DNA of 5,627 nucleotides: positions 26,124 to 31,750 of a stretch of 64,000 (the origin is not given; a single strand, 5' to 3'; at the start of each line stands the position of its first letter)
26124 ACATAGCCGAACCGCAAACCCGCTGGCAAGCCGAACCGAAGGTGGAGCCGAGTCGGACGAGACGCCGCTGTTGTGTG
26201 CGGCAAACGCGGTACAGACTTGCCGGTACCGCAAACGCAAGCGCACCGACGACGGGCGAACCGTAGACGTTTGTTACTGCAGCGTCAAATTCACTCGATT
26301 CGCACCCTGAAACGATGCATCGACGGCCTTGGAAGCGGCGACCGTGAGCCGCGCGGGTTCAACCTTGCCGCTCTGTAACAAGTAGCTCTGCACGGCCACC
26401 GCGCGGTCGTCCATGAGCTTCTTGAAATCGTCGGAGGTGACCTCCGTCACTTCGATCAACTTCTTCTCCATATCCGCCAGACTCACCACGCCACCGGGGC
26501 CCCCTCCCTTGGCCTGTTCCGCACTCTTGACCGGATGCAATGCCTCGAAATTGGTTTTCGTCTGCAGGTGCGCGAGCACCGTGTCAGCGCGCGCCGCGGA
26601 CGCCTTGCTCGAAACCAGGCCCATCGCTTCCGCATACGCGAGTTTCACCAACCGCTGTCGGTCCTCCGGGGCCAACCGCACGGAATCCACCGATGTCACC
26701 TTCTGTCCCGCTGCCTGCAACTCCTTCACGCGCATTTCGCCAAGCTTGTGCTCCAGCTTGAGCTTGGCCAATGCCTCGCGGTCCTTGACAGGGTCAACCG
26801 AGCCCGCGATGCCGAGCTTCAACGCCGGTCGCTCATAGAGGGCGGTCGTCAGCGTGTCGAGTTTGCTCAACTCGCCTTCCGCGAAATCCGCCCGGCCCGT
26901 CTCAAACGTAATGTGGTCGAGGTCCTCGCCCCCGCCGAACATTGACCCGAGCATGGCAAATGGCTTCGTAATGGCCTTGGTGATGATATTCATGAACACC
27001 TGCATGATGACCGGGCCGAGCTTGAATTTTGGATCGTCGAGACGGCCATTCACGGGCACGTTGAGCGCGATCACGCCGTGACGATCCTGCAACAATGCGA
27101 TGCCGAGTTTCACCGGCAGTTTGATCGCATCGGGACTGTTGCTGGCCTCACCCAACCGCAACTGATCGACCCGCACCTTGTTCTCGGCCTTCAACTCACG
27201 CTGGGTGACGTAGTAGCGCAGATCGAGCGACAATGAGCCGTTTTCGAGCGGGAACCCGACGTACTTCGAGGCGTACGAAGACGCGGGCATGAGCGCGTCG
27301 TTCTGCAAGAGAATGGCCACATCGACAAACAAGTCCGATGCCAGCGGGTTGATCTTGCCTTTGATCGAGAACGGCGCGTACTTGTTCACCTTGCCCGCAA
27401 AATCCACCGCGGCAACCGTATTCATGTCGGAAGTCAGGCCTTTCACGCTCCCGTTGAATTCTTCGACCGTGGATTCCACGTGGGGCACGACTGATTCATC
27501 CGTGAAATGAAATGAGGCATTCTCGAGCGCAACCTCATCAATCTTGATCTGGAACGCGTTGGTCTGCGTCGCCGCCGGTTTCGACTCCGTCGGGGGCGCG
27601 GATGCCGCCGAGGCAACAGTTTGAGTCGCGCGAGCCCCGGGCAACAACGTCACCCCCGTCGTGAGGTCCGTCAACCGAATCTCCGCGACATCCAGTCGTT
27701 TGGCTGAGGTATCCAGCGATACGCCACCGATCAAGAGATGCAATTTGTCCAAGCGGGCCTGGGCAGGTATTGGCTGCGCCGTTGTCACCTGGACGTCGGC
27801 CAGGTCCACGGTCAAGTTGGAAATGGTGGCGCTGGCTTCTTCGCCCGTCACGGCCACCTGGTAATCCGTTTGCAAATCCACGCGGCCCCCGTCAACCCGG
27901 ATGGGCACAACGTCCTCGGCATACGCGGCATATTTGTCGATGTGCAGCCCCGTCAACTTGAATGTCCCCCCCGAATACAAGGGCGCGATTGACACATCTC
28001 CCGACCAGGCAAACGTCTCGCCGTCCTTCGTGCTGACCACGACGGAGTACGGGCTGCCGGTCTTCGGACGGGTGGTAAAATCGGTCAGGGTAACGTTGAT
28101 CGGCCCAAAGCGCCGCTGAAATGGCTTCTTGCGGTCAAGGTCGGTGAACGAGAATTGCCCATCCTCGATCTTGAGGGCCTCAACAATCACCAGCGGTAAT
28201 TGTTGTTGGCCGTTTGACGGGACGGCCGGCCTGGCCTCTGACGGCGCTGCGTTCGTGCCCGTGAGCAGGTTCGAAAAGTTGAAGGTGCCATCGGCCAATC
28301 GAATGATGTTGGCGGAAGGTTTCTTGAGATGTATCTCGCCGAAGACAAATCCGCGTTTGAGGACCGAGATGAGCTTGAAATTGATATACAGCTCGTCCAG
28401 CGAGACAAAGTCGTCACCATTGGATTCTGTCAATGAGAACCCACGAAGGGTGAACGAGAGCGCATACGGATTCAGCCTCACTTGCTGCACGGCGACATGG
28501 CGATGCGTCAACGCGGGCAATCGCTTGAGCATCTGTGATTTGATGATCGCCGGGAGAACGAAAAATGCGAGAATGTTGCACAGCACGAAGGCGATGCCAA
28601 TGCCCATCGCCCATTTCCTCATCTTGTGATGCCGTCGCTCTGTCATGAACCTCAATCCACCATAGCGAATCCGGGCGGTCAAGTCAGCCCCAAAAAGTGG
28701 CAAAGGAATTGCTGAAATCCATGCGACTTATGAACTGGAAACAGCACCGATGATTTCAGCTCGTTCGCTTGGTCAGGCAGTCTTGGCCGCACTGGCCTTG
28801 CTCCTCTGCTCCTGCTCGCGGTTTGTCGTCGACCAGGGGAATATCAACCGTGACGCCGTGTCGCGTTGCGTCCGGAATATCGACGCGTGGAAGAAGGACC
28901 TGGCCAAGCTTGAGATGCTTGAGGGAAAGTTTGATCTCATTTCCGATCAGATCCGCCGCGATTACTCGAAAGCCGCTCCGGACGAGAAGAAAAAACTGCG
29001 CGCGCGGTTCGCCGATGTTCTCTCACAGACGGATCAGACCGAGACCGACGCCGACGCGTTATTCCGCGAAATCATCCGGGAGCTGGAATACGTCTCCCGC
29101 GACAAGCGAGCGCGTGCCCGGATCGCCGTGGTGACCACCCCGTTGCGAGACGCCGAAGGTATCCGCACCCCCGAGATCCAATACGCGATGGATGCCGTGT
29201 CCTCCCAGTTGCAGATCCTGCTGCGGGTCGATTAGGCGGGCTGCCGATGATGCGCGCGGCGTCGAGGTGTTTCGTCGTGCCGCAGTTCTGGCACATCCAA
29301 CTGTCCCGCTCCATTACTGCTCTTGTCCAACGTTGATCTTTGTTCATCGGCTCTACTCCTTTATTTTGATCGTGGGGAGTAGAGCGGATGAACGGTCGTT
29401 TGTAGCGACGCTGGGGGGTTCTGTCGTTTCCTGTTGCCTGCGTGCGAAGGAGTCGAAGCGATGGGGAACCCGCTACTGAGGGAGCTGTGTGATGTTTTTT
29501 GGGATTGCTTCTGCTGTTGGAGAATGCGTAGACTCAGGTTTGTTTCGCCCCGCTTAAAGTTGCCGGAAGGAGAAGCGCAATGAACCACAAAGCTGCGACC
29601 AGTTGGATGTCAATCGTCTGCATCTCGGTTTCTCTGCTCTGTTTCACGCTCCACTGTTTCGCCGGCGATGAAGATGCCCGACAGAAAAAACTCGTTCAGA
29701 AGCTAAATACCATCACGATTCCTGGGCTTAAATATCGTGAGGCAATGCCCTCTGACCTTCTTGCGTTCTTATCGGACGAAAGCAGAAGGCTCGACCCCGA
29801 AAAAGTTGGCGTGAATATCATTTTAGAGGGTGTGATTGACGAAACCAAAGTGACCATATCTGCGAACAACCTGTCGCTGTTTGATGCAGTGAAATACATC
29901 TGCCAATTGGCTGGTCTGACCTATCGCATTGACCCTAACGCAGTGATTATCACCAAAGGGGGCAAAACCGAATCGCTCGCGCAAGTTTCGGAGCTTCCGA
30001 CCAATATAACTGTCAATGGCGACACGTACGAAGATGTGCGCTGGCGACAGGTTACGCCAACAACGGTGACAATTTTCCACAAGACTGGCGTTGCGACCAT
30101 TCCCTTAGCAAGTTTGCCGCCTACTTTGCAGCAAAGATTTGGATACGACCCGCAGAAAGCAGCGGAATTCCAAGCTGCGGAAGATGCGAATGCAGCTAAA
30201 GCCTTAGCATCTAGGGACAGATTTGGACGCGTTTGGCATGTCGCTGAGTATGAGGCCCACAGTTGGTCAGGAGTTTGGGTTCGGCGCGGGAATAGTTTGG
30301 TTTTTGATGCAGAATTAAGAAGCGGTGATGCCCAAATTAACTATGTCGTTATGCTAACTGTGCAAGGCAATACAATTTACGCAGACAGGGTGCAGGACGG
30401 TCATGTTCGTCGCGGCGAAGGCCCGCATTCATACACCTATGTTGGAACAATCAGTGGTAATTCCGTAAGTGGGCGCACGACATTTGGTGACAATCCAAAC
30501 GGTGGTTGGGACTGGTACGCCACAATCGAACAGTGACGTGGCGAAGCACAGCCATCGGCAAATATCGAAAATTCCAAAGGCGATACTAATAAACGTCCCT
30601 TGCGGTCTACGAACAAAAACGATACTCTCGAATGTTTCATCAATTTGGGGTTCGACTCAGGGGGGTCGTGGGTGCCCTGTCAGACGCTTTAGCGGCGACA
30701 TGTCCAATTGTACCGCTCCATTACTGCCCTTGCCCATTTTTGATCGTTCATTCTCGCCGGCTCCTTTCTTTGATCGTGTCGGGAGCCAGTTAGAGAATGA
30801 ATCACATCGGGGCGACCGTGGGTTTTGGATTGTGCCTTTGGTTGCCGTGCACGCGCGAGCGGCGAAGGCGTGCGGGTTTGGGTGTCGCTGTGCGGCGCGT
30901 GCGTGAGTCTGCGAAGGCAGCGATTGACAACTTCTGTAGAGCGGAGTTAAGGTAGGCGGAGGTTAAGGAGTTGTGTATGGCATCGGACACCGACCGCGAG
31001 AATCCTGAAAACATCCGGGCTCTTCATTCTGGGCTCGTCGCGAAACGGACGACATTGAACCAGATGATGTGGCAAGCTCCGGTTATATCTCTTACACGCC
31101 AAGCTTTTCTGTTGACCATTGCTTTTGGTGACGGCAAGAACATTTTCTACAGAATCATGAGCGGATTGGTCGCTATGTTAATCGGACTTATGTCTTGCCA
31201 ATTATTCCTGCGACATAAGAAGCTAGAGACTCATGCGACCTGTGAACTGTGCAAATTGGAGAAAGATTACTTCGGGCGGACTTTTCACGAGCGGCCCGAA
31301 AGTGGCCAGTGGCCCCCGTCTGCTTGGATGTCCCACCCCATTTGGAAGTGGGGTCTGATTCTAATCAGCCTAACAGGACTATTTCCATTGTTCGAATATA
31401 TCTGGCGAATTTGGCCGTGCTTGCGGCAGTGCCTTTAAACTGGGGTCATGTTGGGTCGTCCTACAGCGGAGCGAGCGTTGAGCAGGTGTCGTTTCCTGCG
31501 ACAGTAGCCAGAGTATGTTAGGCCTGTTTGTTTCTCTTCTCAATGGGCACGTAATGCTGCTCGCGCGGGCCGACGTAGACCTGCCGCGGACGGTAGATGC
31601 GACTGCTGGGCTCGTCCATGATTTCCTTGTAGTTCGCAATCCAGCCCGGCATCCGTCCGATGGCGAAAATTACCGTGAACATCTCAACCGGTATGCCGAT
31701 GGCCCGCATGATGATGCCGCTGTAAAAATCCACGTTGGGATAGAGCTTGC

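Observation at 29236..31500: Lower-GC islet bracketed by two copies of an HNH-endonuclease gene start (one truncated), enclosing a secreted protein gene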

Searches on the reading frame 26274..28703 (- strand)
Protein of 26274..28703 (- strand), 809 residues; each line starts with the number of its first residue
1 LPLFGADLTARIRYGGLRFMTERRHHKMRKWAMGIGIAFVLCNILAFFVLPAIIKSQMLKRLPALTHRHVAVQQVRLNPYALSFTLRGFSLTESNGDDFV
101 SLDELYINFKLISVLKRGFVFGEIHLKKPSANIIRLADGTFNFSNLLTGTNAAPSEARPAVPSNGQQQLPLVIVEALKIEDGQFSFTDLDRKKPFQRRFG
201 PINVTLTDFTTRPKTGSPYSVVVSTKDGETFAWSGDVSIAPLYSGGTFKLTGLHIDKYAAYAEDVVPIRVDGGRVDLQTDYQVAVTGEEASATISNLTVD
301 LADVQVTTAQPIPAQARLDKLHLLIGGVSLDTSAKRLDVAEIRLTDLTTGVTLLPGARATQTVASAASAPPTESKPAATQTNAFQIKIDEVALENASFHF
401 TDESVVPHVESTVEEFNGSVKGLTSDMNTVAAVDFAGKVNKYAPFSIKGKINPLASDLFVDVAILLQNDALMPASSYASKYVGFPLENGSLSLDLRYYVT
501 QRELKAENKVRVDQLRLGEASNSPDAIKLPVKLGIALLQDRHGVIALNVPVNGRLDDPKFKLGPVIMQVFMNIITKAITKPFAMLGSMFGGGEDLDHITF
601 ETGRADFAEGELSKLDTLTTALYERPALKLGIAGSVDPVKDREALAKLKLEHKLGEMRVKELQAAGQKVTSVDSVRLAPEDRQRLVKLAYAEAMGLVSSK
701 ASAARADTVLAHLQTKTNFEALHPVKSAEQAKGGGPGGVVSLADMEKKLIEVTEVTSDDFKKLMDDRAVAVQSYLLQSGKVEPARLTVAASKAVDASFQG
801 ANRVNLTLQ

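Call 11: search_protein_families(library=pfam, proteins=[window:26274-28703:-], max_evalue=1)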
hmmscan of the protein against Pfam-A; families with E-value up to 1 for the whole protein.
window:26274-28703:- (809 aa): 4 families
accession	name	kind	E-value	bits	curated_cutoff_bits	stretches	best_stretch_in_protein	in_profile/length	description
PF05359.17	DUF748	-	4.6e-192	641.2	50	2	326-786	607-1037/1037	Domain of Unknown Function (DUF748)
PF05170.20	AsmA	-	2.6e-07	30.3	29.8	1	33-194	9-179/607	AsmA family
PF00691.25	OmpA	-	0.12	13.1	27.2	0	763-791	52-79/98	OmpA family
PF10604.15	Polyketide_cyc2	-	0.17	12.6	27.4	1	698-751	6-63/142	Polyketide cyclase / dehydrase and lipid transport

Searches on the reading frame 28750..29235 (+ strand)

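Call 11: search_protein_families(library=pfam, proteins=[window:28750-29235:+], max_evalue=1)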
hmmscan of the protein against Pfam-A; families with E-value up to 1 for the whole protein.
window:28750-29235:+ (161 aa): 0 families

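Call 36: search_protein_families(library=phrogs, proteins=[window:28750-29235:+], max_evalue=0.1)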
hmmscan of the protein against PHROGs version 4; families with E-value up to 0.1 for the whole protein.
window:28750-29235:+ (161 aa): 1 family
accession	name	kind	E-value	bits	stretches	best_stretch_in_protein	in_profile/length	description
phrog_19551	-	unknown function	0.088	12.9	1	24-102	59-132/288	-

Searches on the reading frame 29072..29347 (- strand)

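Call 11: search_protein_families(library=pfam, proteins=[window:29072-29347:-], max_evalue=1)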
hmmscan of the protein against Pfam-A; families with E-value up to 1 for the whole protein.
window:29072-29347:- (91 aa): 1 family
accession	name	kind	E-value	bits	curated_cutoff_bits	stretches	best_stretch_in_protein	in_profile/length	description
PF21349.2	RUBY_RBDX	-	0.32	10.9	26.5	0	17-25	1-9/30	Rubrerythrin, rubredoxin-like domain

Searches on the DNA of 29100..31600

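Call 89: search_rna_families(source=window, start=29100, end=31600, threshold=evalue, max_evalue=1)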
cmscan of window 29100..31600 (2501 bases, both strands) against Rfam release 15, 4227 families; matches with E-value up to 1: 1.
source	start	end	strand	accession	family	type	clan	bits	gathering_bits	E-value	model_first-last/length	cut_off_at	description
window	29331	29382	+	RF02843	RefA5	Gene; antisense;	-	25.1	91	0.045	1-68/68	no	Enterococcus sRNA A5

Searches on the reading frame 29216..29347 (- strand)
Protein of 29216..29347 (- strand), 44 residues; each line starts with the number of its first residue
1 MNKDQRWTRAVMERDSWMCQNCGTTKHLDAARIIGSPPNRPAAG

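Call 13: find_homologous_proteins(query=window:29216-29347:-, max_evalue=10)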
Query seq(44 aa) (44 aa): 3 proteins with E <= 10 among 3 candidates.
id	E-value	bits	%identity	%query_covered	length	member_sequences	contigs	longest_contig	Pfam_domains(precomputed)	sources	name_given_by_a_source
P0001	1.9e-14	69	86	80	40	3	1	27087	-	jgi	jgi:hypothetical protein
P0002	7.8e-12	61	81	73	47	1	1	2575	-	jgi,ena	-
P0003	4.6e-9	53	86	64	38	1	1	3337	-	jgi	jgi:hypothetical protein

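Call 15: find_encoding_contigs(protein=P0001, flank=10000, max_places=6)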
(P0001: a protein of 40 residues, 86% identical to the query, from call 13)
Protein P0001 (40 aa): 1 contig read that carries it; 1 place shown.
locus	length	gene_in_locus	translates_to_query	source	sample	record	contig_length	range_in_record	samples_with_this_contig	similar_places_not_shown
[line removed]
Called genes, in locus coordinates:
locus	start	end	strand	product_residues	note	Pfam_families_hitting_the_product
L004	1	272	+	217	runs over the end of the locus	PF00730:HhH-GPD, PF00633:HHH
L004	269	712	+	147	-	PF08534:Redoxin, PF00578:AhpC-TSA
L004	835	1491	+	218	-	PF01370:Epimerase, PF04321:RmlD_sub_bind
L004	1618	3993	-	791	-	PF13529:Peptidase_C39_2 (faint)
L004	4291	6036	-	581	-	PF02446:Glyco_hydro_77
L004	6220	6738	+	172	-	-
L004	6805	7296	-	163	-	PF05635:23S_rRNA_IVP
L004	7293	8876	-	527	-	PF00389:2-Hacid_dh, PF02826:2-Hacid_dh_C, PF03446:NAD_binding_2 (weak), PF19304:PGDH_inter, PF01842:ACT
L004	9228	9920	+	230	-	-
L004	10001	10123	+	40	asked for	-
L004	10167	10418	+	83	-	PF05768:Glrx-like (weak), PF00462:Glutaredoxin, PF13417:GST_N_3 (weak), PF13409:GST_N_2 (weak)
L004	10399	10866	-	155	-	PF04608:PgpA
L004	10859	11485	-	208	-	PF01066:CDP-OH_P_transf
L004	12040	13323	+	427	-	PF08529:NusA_N, PF13184:KH_NusA_1st, PF26594:KH_NusA_2nd, PF14520:HHH_5 (weak)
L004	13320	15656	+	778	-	PF04760:IF2_N, PF00009:GTP_EFTU, PF00071:Ras (weak), PF01926:MMR_HSR1, PF22042:EF-G_D2, PF11987:IF-2, PF03144:GTP_EFTU_D2 (weak)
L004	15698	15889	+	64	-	?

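Call 17: find_encoding_contigs(protein=P0002, flank=10000, max_places=6)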
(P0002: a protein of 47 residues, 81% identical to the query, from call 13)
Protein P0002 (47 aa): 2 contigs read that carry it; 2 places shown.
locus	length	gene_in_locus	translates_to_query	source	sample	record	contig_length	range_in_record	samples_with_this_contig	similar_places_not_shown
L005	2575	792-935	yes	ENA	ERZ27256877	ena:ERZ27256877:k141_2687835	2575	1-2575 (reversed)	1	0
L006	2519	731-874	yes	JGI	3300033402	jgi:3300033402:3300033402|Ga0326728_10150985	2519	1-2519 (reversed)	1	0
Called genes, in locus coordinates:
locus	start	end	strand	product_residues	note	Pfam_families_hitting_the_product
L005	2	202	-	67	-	?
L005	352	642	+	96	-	-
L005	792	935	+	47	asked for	-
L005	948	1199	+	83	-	PF00462:Glutaredoxin, PF13409:GST_N_2 (weak)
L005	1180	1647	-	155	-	PF04608:PgpA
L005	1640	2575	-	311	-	?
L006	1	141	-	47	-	?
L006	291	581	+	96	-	-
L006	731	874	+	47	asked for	-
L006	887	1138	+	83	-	PF00462:Glutaredoxin, PF13409:GST_N_2 (weak)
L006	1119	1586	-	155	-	PF04608:PgpA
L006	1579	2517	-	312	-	PF01066:CDP-OH_P_transf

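Call 18: find_encoding_contigs(protein=P0003, flank=10000, max_places=6)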
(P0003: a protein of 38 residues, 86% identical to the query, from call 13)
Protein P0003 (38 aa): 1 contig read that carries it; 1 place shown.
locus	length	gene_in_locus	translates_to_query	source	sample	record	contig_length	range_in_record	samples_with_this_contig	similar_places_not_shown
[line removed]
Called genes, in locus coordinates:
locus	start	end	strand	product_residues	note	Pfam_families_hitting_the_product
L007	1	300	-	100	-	?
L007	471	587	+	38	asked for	-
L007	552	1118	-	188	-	-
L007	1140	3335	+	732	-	?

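Call 37: search_protein_families(library=pfam, proteins=[L004:9228-9920:+], max_evalue=5)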
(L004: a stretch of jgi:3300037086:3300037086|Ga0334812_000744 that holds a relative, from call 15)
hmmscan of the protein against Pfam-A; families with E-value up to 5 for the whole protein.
L004:9228-9920:+ (230 aa): 3 families
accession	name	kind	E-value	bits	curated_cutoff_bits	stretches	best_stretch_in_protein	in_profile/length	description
PF01925.25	TauE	-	0.0095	16.1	32.6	1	14-91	73-145/237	Sulfite exporter TauE/SafE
PF01944.22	SpoIIM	-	0.46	10.9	26.9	1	6-54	106-156/163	Stage II sporulation protein M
PF06305.16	LapA_dom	-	2.2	8.7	28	1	13-39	26-57/64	Lipopolysaccharide assembly protein A domain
